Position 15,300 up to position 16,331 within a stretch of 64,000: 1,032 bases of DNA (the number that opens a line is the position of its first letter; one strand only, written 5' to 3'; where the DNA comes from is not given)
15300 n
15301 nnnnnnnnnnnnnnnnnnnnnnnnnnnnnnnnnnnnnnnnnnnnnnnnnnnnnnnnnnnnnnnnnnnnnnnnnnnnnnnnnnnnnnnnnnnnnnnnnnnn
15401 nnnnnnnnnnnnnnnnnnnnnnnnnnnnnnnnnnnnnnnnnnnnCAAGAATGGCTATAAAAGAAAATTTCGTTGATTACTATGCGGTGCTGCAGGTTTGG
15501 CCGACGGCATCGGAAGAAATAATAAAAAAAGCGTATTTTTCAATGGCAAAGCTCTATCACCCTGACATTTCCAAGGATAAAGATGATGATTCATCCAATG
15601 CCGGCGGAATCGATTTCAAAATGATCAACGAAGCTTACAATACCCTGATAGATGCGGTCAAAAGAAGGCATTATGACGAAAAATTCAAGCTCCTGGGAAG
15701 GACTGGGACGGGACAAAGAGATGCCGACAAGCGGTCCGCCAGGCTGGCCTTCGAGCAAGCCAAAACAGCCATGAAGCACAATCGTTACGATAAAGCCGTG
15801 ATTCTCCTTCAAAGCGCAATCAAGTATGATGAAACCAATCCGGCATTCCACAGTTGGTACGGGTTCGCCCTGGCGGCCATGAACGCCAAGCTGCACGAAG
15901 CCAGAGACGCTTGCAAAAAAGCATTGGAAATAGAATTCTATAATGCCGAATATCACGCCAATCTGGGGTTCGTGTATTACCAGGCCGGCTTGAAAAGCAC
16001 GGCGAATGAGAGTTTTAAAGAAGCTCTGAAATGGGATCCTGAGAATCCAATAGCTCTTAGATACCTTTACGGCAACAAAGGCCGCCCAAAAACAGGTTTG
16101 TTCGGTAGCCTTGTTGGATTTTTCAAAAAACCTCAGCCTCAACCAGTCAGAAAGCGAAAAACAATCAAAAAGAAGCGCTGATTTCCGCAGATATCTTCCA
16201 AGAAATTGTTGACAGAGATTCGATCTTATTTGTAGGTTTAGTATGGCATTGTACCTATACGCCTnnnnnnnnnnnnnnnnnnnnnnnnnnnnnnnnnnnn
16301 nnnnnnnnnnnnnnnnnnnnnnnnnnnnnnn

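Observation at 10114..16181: Tightly packed slt / NHL-propeller / CTP-transferase-like membrane protein / TPR / J-domain-TPR gene string downstream of guaA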

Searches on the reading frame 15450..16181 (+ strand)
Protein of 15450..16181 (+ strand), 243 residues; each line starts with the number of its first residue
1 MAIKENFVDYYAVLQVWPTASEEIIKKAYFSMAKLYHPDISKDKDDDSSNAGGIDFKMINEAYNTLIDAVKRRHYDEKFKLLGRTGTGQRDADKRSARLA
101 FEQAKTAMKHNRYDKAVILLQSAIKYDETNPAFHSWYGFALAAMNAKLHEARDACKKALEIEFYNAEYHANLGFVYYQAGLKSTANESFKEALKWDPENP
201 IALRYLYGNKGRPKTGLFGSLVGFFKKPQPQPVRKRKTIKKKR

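Call 3: search_protein_families(library=pfam, proteins=[window:15450-16181:+], max_evalue=0.01)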
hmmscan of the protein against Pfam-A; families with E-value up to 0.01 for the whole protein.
window:15450-16181:+ (243 aa): 10 families
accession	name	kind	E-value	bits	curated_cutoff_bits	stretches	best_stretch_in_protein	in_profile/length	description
PF00226.36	DnaJ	-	3.1e-19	69.3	27.8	1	9-76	1-63/63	DnaJ domain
PF13414.12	TPR_11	-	6.5e-12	45.4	26.8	2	110-144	7-41/42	TPR repeat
PF07719.23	TPR_2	-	1.3e-11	44.1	27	2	166-199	1-34/34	Tetratricopeptide repeat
PF13431.12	TPR_17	-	1e-07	32.1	24.4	0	119-152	1-33/34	Tetratricopeptide repeat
PF14559.12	TPR_19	-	2.4e-07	31.4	25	0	107-145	1-39/68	Tetratricopeptide repeat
PF13181.12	TPR_8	-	1.3e-06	28.6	25.7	1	166-199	1-34/34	Tetratricopeptide repeat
PF13432.12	TPR_16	-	1.7e-06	28.8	32.7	1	102-160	2-59/65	Tetratricopeptide repeat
PF00515.34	TPR_1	-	0.00021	21.4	27.8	0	166-199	1-34/34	Tetratricopeptide repeat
PF13424.12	TPR_12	-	0.0034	18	30.1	0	138-196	10-75/77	Tetratricopeptide repeat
PF23914.1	TPR_CcmH_CycH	-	0.0071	16.6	42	0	105-198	58-153/158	Cytochrome c-type biogenesis protein H TPR domain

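Call 4: search_protein_families(library=ncbifam, proteins=[window:15450-16181:+], max_evalue=0.01)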
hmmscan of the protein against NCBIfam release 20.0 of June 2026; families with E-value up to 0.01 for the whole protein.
window:15450-16181:+ (243 aa): 26 families (the best 25 are shown)
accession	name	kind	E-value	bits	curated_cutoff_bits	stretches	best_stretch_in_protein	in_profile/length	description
TIGR02349.1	DnaJ_bact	equivalog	2.1e-16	60.3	377.2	1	9-89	1-76/354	molecular chaperone DnaJ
NF010892.0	PRK14299.1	equivalog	7.7e-14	51.6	392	1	8-77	4-67/291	chaperone protein DnaJ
NF008035.0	PRK10767.1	subfamily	9.8e-14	51.2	338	1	9-77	5-68/374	molecular chaperone DnaJ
NF037946.1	terminal_TopJ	equivalog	1.2e-13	50.5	300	1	9-76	6-67/810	terminal organelle assembly protein TopJ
NF010872.0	PRK14279.1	equivalog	9e-13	48.1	556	1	9-110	10-106/394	molecular chaperone DnaJ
NF007618.0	PRK10266.1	equivalog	1.1e-12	48.1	403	1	7-79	3-69/306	curved DNA-binding protein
TIGR03835.1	termin_org_DnaJ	equivalog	1e-11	44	512.25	1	9-77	3-65/871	terminal organelle assembly protein TopJ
NF010885.0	PRK14292.1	equivalog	4.4e-11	42.4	585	1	8-77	2-65/371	chaperone protein DnaJ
NF010874.0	PRK14281.1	equivalog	4.7e-11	42.4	619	1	9-94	4-80/397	chaperone protein DnaJ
NF010871.0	PRK14278.1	equivalog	3e-10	39.5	502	1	9-76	4-65/378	molecular chaperone DnaJ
NF010894.0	PRK14301.1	equivalog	4.8e-10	39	548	1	9-88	5-78/373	chaperone protein DnaJ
NF040959.1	MamA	equivalog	5.2e-10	39.1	200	1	68-193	80-200/204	magnetosome protein MamA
NF050028.1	CldAdptActJ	equivalog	3.5e-09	37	150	1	8-80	2-74/93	cold adaptation protein ActJcold adaptation protein ActJ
TIGR02521.1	type_IV_pilW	equivalog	7.3e-08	32.2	154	1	147-201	46-100/234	type IV pilus biogenesis/stability protein PilW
TIGR02917.1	PEP_TPR_lipo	equivalog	2.1e-07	29.3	312.2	1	104-206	438-539/899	XrtA/PEP-CTERM system TPR-repeat protein PrsT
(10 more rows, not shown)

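Call 52: find_homologous_proteins(query=window:15450-16178:+, max_evalue=0.00001)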
Query window:15450-16178:+ (243 aa): 336 proteins with E <= 0.00001 among 781 candidates; the best 120 are listed.
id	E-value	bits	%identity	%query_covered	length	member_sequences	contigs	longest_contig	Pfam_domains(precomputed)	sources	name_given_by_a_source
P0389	3.0e-119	415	99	77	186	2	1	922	PF14559.13,PF13431.13,PF13414.13,PF00515.35,PF13432.13,PF13181.13,PF07719.24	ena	-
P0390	6.6e-114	398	71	98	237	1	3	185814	PF14559.13,PF13431.13,PF00226.37,PF13414.13,PF00515.35,PF13432.13,PF13181.13,PF07719.24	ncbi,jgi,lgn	jgi:curved DNA-binding protein CbpA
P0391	4.5e-106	372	74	93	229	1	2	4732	PF14559.13,PF13431.13,PF00226.37,PF13414.13,PF13432.13,PF13181.13,PF07719.24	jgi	jgi:curved DNA-binding protein CbpA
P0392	1.2e-105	370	71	93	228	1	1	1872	PF14559.13,PF13431.13,PF00226.37,PF13414.13,PF13181.13,PF07719.24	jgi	jgi:curved DNA-binding protein CbpA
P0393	2.3e-101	356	69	93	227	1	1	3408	PF14559.13,PF13431.13,PF00226.37,PF13414.13,PF00515.35,PF13181.13,PF07719.24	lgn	-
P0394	2.6e-101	356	69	93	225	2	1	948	PF14559.13,PF13431.13,PF00226.37,PF13414.13,PF00515.35,PF13181.13,PF07719.24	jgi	jgi:curved DNA-binding protein CbpA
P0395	3.9e-100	352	69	94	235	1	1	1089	PF14559.13,PF13431.13,PF00226.37,PF13414.13,PF00515.35,PF13432.13,PF13181.13,PF07719.24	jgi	-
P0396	2.9e-99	350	66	95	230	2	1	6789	PF14559.13,PF13431.13,PF00226.37,PF13414.13,PF00515.35,PF13181.13,PF07719.24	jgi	jgi:curved DNA-binding protein CbpA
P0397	5.5e-99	349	67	95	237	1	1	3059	PF14559.13,PF13431.13,PF00226.37,PF13414.13,PF00515.35,PF13432.13,PF13181.13,PF07719.24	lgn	-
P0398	1.3e-98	347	67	93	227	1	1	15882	PF14559.13,PF13431.13,PF00226.37,PF13414.13,PF00515.35,PF13432.13,PF13181.13,PF07719.24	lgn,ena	-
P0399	2.6e-98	346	68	93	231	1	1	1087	PF14559.13,PF13431.13,PF00226.37,PF13414.13,PF00515.35,PF13432.13,PF13181.13,PF07719.24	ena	-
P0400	2.9e-98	346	69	92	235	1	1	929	PF14559.13,PF13431.13,PF00226.37,PF13414.13,PF00515.35,PF13432.13,PF13181.13,PF07719.24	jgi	jgi:curved DNA-binding protein CbpA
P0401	8.2e-97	342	65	96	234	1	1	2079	PF14559.13,PF13431.13,PF00226.37,PF13414.13,PF00515.35,PF13432.13,PF13181.13,PF07719.24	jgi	-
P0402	5.6e-93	329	66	87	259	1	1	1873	PF14559.13,PF13431.13,PF00226.37,PF13414.13,PF00515.35,PF13181.13,PF07719.24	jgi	jgi:curved DNA-binding protein CbpA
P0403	8.0e-93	329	61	97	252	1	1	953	PF14559.13,PF13431.13,PF00226.37,PF13414.13,PF00515.35,PF13432.13,PF13181.13,PF07719.24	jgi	jgi:curved DNA-binding protein CbpA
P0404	7.0e-92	325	63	94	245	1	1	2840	PF14559.13,PF13431.13,PF00226.37,PF13414.13,PF00515.35,PF13432.13,PF13181.13,PF07719.24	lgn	-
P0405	1.7e-91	324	67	86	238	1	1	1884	PF14559.13,PF13431.13,PF00226.37,PF13414.13,PF00515.35,PF13181.13,PF07719.24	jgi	jgi:curved DNA-binding protein CbpA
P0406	3.2e-91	323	63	95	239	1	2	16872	PF14559.13,PF13431.13,PF00226.37,PF13414.13,PF13432.13,PF13181.13,PF07719.24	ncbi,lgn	ncbi:MAG: DnaJ domain-containing protein [Candidatus Krumholzibacteriia bacterium]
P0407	3.4e-91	323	63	96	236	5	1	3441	PF14559.13,PF13431.13,PF00226.37,PF13414.13,PF00515.35,PF13432.13,PF13181.13,PF07719.24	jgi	jgi:curved DNA-binding protein CbpA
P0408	6.8e-91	322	60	98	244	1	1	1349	PF14559.13,PF13431.13,PF00226.37,PF13414.13,PF13432.13,PF13181.13,PF07719.24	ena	-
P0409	7.3e-91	322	62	95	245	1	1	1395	PF14559.13,PF13431.13,PF00226.37,PF13414.13,PF00515.35,PF13432.13,PF13181.13,PF07719.24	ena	-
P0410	7.6e-91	322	64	93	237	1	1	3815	PF14559.13,PF13431.13,PF00226.37,PF13414.13,PF00515.35,PF13432.13,PF13181.13,PF07719.24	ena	-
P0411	8.8e-91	322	67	86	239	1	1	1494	PF14559.13,PF13431.13,PF00226.37,PF13414.13,PF00515.35,PF13432.13,PF13181.13,PF07719.24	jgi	jgi:curved DNA-binding protein CbpA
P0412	2.8e-90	320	61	96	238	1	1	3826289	PF14559.13,PF13431.13,PF00226.37,PF13414.13,PF00515.35,PF13432.13,PF13181.13,PF07719.24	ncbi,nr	ncbi:MAG: DnaJ domain-containing protein [Candidatus Latescibacterota bacterium]|nr:MAG: DnaJ domain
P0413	5.1e-90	319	64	91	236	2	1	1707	PF14559.13,PF13431.13,PF00226.37,PF13414.13,PF00515.35,PF13432.13,PF13181.13,PF07719.24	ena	-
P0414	1.0e-89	318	62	95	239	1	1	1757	PF14559.13,PF13431.13,PF00226.37,PF13414.13,PF00515.35,PF13432.13,PF13181.13,PF07719.24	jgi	jgi:curved DNA-binding protein CbpA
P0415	1.6e-89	318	59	99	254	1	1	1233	PF14559.13,PF13431.13,PF00226.37,PF13414.13,PF00515.35,PF13181.13,PF07719.24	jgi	jgi:curved DNA-binding protein CbpA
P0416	1.7e-89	318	62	93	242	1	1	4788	PF14559.13,PF13431.13,PF00226.37,PF13414.13,PF00515.35,PF13181.13,PF07719.24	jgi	jgi:curved DNA-binding protein CbpA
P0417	1.8e-89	318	61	93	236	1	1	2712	PF14559.13,PF13431.13,PF00226.37,PF13414.13,PF00515.35,PF13181.13,PF07719.24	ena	-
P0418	2.0e-89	317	58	100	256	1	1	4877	PF14559.13,PF13431.13,PF00226.37,PF13414.13,PF00515.35,PF13181.13,PF07719.24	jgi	jgi:curved DNA-binding protein CbpA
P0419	2.0e-89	317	62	94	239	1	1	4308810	PF14559.13,PF13431.13,PF00226.37,PF13414.13,PF00515.35,PF13432.13,PF13181.13,PF07719.24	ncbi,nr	ncbi:MAG: DnaJ domain-containing protein [Candidatus Latescibacterota bacterium]|nr:MAG: DnaJ domain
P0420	2.4e-89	317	62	96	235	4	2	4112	PF14559.13,PF13431.13,PF00226.37,PF13414.13,PF00515.35,PF13432.13,PF13181.13,PF07719.24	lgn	-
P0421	2.5e-89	317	63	93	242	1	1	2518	PF14559.13,PF13431.13,PF00226.37,PF13414.13,PF00515.35,PF13432.13,PF13181.13,PF07719.24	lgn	-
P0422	2.6e-89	317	62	93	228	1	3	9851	PF14559.13,PF13431.13,PF00226.37,PF13414.13,PF00515.35,PF13181.13,PF07719.24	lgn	-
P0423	2.6e-89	317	60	95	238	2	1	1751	PF14559.13,PF13431.13,PF00226.37,PF13414.13,PF00515.35,PF13432.13,PF13181.13,PF07719.24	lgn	-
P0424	3.3e-89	317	61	98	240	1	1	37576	PF14559.13,PF13431.13,PF00226.37,PF13414.13,PF00515.35,PF13432.13,PF13181.13,PF07719.24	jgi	jgi:curved DNA-binding protein CbpA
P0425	3.7e-89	317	63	92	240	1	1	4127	PF14559.13,PF00226.37,PF13414.13,PF00515.35,PF13432.13,PF13181.13,PF07719.24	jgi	jgi:curved DNA-binding protein CbpA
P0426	3.9e-89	316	59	94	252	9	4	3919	PF14559.13,PF13431.13,PF00226.37,PF13414.13,PF00515.35,PF13181.13,PF07719.24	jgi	jgi:curved DNA-binding protein CbpA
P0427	7.1e-89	316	60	95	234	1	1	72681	PF14559.13,PF13431.13,PF00226.37,PF13414.13,PF00515.35,PF13432.13,PF13181.13,PF07719.24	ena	-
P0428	1.0e-88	315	64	86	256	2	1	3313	PF14559.13,PF00226.37,PF13414.13,PF00515.35,PF13181.13,PF07719.24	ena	-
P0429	1.0e-88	315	63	93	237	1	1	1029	PF14559.13,PF13431.13,PF00226.37,PF13414.13,PF00515.35,PF13432.13,PF13181.13,PF07719.24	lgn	-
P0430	1.3e-88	315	60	94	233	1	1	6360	PF14559.13,PF13431.13,PF00226.37,PF13414.13,PF00515.35,PF13432.13,PF13181.13,PF07719.24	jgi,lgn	-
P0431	1.3e-88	315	62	93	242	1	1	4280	PF14559.13,PF13431.13,PF00226.37,PF13414.13,PF00515.35,PF13432.13,PF13181.13,PF07719.24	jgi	jgi:curved DNA-binding protein CbpA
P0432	1.6e-88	314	61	95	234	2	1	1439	PF14559.13,PF13431.13,PF00226.37,PF13414.13,PF00515.35,PF13432.13,PF13181.13,PF07719.24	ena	-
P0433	2.0e-88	314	61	95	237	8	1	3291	PF14559.13,PF13431.13,PF00226.37,PF13414.13,PF00515.35,PF13181.13,PF07719.24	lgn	-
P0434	2.0e-88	314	60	96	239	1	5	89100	PF14559.13,PF13431.13,PF00226.37,PF13414.13,PF00515.35,PF13432.13,PF13181.13,PF07719.24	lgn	-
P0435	3.1e-88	314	58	100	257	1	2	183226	PF14559.13,PF00226.37,PF13414.13,PF00515.35,PF13181.13,PF07719.24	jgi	jgi:curved DNA-binding protein CbpA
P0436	3.6e-88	313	60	95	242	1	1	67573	PF14559.13,PF13431.13,PF00226.37,PF13414.13,PF00515.35,PF13181.13,PF07719.24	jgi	-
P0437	4.4e-88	313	61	96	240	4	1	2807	PF14559.13,PF13431.13,PF00226.37,PF13414.13,PF00515.35,PF13432.13,PF13181.13,PF07719.24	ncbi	-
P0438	4.5e-88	313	58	100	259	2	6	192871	PF14559.13,PF13431.13,PF00226.37,PF13414.13,PF00515.35,PF13181.13,PF07719.24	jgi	jgi:curved DNA-binding protein CbpA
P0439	5.0e-88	313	66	83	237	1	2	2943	PF14559.13,PF13431.13,PF00226.37,PF13414.13,PF00515.35,PF13432.13,PF13181.13,PF07719.24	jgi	jgi:curved DNA-binding protein CbpA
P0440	5.0e-88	313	64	91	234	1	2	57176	PF14559.13,PF13431.13,PF00226.37,PF13414.13,PF00515.35,PF13181.13,PF07719.24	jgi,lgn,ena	-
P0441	6.6e-88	312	61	94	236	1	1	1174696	PF14559.13,PF13431.13,PF00226.37,PF13414.13,PF00515.35,PF13432.13,PF13181.13,PF07719.24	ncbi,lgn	-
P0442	9.3e-88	312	64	84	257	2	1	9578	PF14559.13,PF13431.13,PF00226.37,PF13414.13,PF13181.13,PF07719.24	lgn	-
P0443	9.5e-88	312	59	96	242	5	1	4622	PF14559.13,PF13431.13,PF00226.37,PF13414.13,PF00515.35,PF13432.13,PF13181.13,PF07719.24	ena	-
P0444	1.1e-87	312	61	95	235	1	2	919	PF14559.13,PF13431.13,PF00226.37,PF13414.13,PF00515.35,PF13432.13,PF13181.13,PF07719.24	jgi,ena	-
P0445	1.2e-87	312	62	93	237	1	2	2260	PF14559.13,PF13431.13,PF00226.37,PF13414.13,PF00515.35,PF13432.13,PF13181.13,PF07719.24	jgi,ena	-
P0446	1.3e-87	312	59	96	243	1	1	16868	PF14559.13,PF13431.13,PF00226.37,PF13414.13,PF00515.35,PF13432.13,PF13181.13,PF07719.24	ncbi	-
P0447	1.5e-87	311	61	92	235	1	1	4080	PF14559.13,PF13431.13,PF00226.37,PF13414.13,PF00515.35,PF13432.13,PF13181.13,PF07719.24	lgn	-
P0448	1.6e-87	311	64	91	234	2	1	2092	PF14559.13,PF13431.13,PF00226.37,PF13414.13,PF00515.35,PF13432.13,PF13181.13,PF07719.24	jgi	jgi:curved DNA-binding protein CbpA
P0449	1.7e-87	311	64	91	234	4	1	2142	PF14559.13,PF13431.13,PF00226.37,PF13414.13,PF00515.35,PF13181.13,PF07719.24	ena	-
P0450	1.8e-87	311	62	94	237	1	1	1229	PF14559.13,PF13431.13,PF00226.37,PF13414.13,PF00515.35,PF13181.13,PF07719.24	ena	-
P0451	1.8e-87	311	63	91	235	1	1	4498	PF14559.13,PF13431.13,PF00226.37,PF13414.13,PF00515.35,PF13432.13,PF13181.13,PF07719.24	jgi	jgi:curved DNA-binding protein CbpA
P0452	1.9e-87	311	62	91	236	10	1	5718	PF14559.13,PF13431.13,PF00226.37,PF13414.13,PF00515.35,PF13181.13,PF07719.24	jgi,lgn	jgi:curved DNA-binding protein CbpA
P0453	1.9e-87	311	59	95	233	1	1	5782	PF14559.13,PF00226.37,PF13414.13,PF13432.13,PF13181.13,PF07719.24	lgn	-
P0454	3.0e-87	310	57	100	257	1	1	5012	PF14559.13,PF13431.13,PF00226.37,PF13414.13,PF00515.35,PF13432.13,PF13181.13,PF07719.24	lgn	-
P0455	3.4e-87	310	65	84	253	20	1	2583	PF14559.13,PF13431.13,PF00226.37,PF13414.13,PF00515.35,PF13181.13,PF07719.24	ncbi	-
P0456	4.5e-87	310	60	95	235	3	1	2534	PF14559.13,PF13431.13,PF00226.37,PF13414.13,PF00515.35,PF13432.13,PF13181.13,PF07719.24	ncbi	-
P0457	4.5e-87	310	64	84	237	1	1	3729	PF14559.13,PF13431.13,PF00226.37,PF13414.13,PF00515.35,PF13432.13,PF13181.13,PF07719.24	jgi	jgi:curved DNA-binding protein CbpA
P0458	4.7e-87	310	61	93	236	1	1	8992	PF14559.13,PF13431.13,PF00226.37,PF13414.13,PF00515.35,PF13432.13,PF13181.13,PF07719.24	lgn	-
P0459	4.9e-87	310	62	93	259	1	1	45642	PF14559.13,PF13431.13,PF00226.37,PF13414.13,PF00515.35,PF13432.13,PF13181.13,PF07719.24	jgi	jgi:curved DNA-binding protein CbpA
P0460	5.0e-87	310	62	93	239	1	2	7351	PF14559.13,PF13431.13,PF00226.37,PF13414.13,PF00515.35,PF13432.13,PF13181.13,PF07719.24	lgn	-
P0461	6.0e-87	309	59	98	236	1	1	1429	PF14559.13,PF13431.13,PF00226.37,PF13414.13,PF00515.35,PF13432.13,PF13181.13,PF07719.24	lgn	-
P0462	7.1e-87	309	59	100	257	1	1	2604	PF14559.13,PF13431.13,PF00226.37,PF13414.13,PF00515.35,PF13432.13,PF13181.13,PF07719.24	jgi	jgi:curved DNA-binding protein CbpA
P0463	9.2e-87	309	62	85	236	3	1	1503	PF14559.13,PF13431.13,PF00226.37,PF13414.13,PF00515.35,PF13432.13,PF13181.13,PF07719.24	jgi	jgi:curved DNA-binding protein CbpA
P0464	9.3e-87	309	63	93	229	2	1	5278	PF14559.13,PF13431.13,PF00226.37,PF13414.13,PF00515.35,PF13432.13,PF13181.13,PF07719.24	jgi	jgi:curved DNA-binding protein CbpA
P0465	9.5e-87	309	65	84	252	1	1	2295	PF14559.13,PF13431.13,PF00226.37,PF13414.13,PF00515.35,PF13181.13,PF07719.24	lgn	-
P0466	1.1e-86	308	60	93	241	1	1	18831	PF14559.13,PF13431.13,PF00226.37,PF13414.13,PF00515.35,PF13432.13,PF13181.13,PF07719.24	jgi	-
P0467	1.2e-86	308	63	95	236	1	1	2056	PF14559.13,PF13431.13,PF00226.37,PF13414.13,PF00515.35,PF13181.13,PF07719.24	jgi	jgi:curved DNA-binding protein CbpA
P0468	1.4e-86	308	62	91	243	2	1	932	PF14559.13,PF00226.37,PF13414.13,PF00515.35,PF13181.13,PF07719.24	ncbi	-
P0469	1.4e-86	308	64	93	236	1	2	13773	PF14559.13,PF13431.13,PF00226.37,PF13414.13,PF00515.35,PF13432.13,PF13181.13,PF07719.24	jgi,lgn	jgi:curved DNA-binding protein CbpA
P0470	1.4e-86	308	62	93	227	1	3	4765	PF14559.13,PF13431.13,PF00226.37,PF13414.13,PF00515.35,PF13432.13,PF13181.13,PF07719.24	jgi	jgi:curved DNA-binding protein CbpA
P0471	1.5e-86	308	62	93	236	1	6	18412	PF14559.13,PF13431.13,PF00226.37,PF13414.13,PF00515.35,PF13432.13,PF13181.13,PF07719.24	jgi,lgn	jgi:curved DNA-binding protein CbpA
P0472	1.6e-86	308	63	90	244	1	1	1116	PF14559.13,PF13431.13,PF00226.37,PF13414.13,PF00515.35,PF13432.13,PF13181.13,PF07719.24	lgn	-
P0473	1.8e-86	308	63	93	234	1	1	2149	PF14559.13,PF13431.13,PF00226.37,PF13414.13,PF00515.35,PF13424.13,PF13432.13,PF13181.13,PF07719.24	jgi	-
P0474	1.9e-86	308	61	90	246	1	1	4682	PF14559.13,PF13431.13,PF00226.37,PF13414.13,PF00515.35,PF13432.13,PF13181.13,PF07719.24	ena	-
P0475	2.0e-86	308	57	99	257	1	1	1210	PF14559.13,PF13431.13,PF00226.37,PF13414.13,PF00515.35,PF13432.13,PF13181.13,PF07719.24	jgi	jgi:curved DNA-binding protein CbpA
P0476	2.1e-86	308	61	93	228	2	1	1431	PF14559.13,PF13431.13,PF00226.37,PF13414.13,PF00515.35,PF13181.13,PF07719.24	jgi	jgi:curved DNA-binding protein CbpA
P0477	2.3e-86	307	64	84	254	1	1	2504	PF14559.13,PF13431.13,PF00226.37,PF13414.13,PF00515.35,PF13181.13,PF07719.24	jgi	-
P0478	2.3e-86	307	58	98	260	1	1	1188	PF14559.13,PF13431.13,PF00226.37,PF13414.13,PF00515.35,PF13432.13,PF13428.13,PF13181.13,PF07719.24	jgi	jgi:curved DNA-binding protein CbpA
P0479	2.8e-86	307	61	93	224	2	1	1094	PF14559.13,PF13431.13,PF00226.37,PF13414.13,PF00515.35,PF13181.13,PF07719.24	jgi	jgi:curved DNA-binding protein CbpA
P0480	4.3e-86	307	56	100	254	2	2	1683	PF14559.13,PF13431.13,PF00226.37,PF13414.13,PF00515.35,PF13432.13,PF13181.13,PF07719.24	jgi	jgi:curved DNA-binding protein CbpA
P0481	4.3e-86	306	62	91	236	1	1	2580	PF14559.13,PF13431.13,PF00226.37,PF13414.13,PF00515.35,PF13181.13,PF07719.24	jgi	jgi:curved DNA-binding protein CbpA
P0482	5.6e-86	306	63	84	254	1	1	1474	PF14559.13,PF13431.13,PF00226.37,PF13414.13,PF00515.35,PF13181.13,PF07719.24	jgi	-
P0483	6.5e-86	306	64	84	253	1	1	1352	PF14559.13,PF00226.37,PF13414.13,PF00515.35,PF13181.13,PF07719.24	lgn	-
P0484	6.6e-86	306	66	90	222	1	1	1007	PF14559.13,PF13431.13,PF00226.37,PF13414.13,PF00515.35,PF13181.13,PF07719.24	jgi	jgi:curved DNA-binding protein CbpA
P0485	7.3e-86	306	60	94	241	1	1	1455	PF14559.13,PF00226.37,PF13414.13,PF00515.35,PF13432.13,PF13181.13,PF07719.24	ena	-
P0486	8.3e-86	306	60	95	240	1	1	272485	PF14559.13,PF00226.37,PF13414.13,PF00515.35,PF13181.13,PF07719.24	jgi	jgi:curved DNA-binding protein CbpA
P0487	8.9e-86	305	61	93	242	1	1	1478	PF13431.13,PF00226.37,PF13414.13,PF00515.35,PF13181.13,PF07719.24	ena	-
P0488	9.6e-86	305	58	95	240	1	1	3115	PF14559.13,PF13431.13,PF00226.37,PF13414.13,PF00515.35,PF13432.13,PF13181.13,PF07719.24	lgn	-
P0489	1.2e-85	305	57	99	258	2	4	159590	PF14559.13,PF13431.13,PF00226.37,PF13414.13,PF00515.35,PF13181.13,PF07719.24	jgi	jgi:curved DNA-binding protein CbpA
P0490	1.3e-85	305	56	100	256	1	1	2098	PF14559.13,PF13431.13,PF00226.37,PF13414.13,PF00515.35,PF13181.13,PF07719.24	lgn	-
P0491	1.4e-85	305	68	80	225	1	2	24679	PF14559.13,PF13431.13,PF00226.37,PF13414.13,PF00515.35,PF13432.13,PF13181.13,PF07719.24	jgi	jgi:curved DNA-binding protein CbpA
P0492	2.2e-85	304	62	90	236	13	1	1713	PF14559.13,PF13431.13,PF00226.37,PF13414.13,PF00515.35,PF13432.13,PF13181.13,PF07719.24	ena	-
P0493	2.5e-85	304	62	93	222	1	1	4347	PF14559.13,PF13431.13,PF00226.37,PF13414.13,PF00515.35,PF13181.13,PF07719.24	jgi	jgi:curved DNA-binding protein CbpA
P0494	2.6e-85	304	57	100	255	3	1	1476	PF14559.13,PF13431.13,PF00226.37,PF13414.13,PF00515.35,PF13181.13,PF07719.24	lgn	-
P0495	2.6e-85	304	62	88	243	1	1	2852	PF14559.13,PF13431.13,PF00226.37,PF13414.13,PF00515.35,PF13432.13,PF13181.13,PF07719.24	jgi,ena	-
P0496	3.3e-85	304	60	94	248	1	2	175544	PF14559.13,PF13431.13,PF00226.37,PF13414.13,PF00515.35,PF13432.13,PF13181.13,PF07719.24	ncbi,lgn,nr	ncbi:MAG: DnaJ domain-containing protein [Candidatus Latescibacteria bacterium]|nr:DnaJ domain-conta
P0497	3.4e-85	304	58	97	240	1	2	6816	PF14559.13,PF13431.13,PF00226.37,PF13414.13,PF00515.35,PF13432.13,PF13181.13,PF07719.24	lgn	-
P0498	3.4e-85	304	61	89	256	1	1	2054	PF14559.13,PF13431.13,PF00226.37,PF13414.13,PF00515.35,PF13432.13,PF13181.13,PF07719.24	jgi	jgi:curved DNA-binding protein CbpA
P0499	3.5e-85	304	63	93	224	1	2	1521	PF14559.13,PF13431.13,PF00226.37,PF13414.13,PF00515.35,PF13181.13,PF07719.24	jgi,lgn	-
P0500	3.6e-85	303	61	90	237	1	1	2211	PF14559.13,PF13431.13,PF00226.37,PF13414.13,PF00515.35,PF13432.13,PF13181.13,PF07719.24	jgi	jgi:curved DNA-binding protein CbpA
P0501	4.0e-85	303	62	91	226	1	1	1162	PF14559.13,PF00226.37,PF13414.13,PF00515.35,PF13432.13,PF13181.13,PF07719.24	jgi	jgi:curved DNA-binding protein CbpA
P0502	6.3e-85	303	60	93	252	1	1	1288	PF14559.13,PF13431.13,PF00226.37,PF13414.13,PF00515.35,PF13181.13,PF07719.24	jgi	-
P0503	6.4e-85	303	62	84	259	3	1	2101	PF14559.13,PF00226.37,PF13414.13,PF00515.35,PF13432.13,PF13181.13,PF07719.24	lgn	-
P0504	7.1e-85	303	59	94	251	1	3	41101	PF14559.13,PF13431.13,PF00226.37,PF13414.13,PF00515.35,PF13181.13,PF07719.24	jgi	jgi:curved DNA-binding protein CbpA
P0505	7.7e-85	302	57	100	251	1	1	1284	PF14559.13,PF13431.13,PF00226.37,PF13414.13,PF13181.13,PF07719.24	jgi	jgi:curved DNA-binding protein CbpA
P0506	8.0e-85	302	63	84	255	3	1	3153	PF14559.13,PF13431.13,PF00226.37,PF13414.13,PF00515.35,PF21033.5,PF13181.13,PF07719.24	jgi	jgi:curved DNA-binding protein CbpA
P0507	9.2e-85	302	62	90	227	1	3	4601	PF14559.13,PF13431.13,PF00226.37,PF13414.13,PF00515.35,PF13181.13,PF07719.24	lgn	-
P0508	9.8e-85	302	59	95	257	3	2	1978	PF14559.13,PF13431.13,PF00226.37,PF13414.13,PF00515.35,PF13432.13,PF13181.13,PF07719.24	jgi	jgi:curved DNA-binding protein CbpA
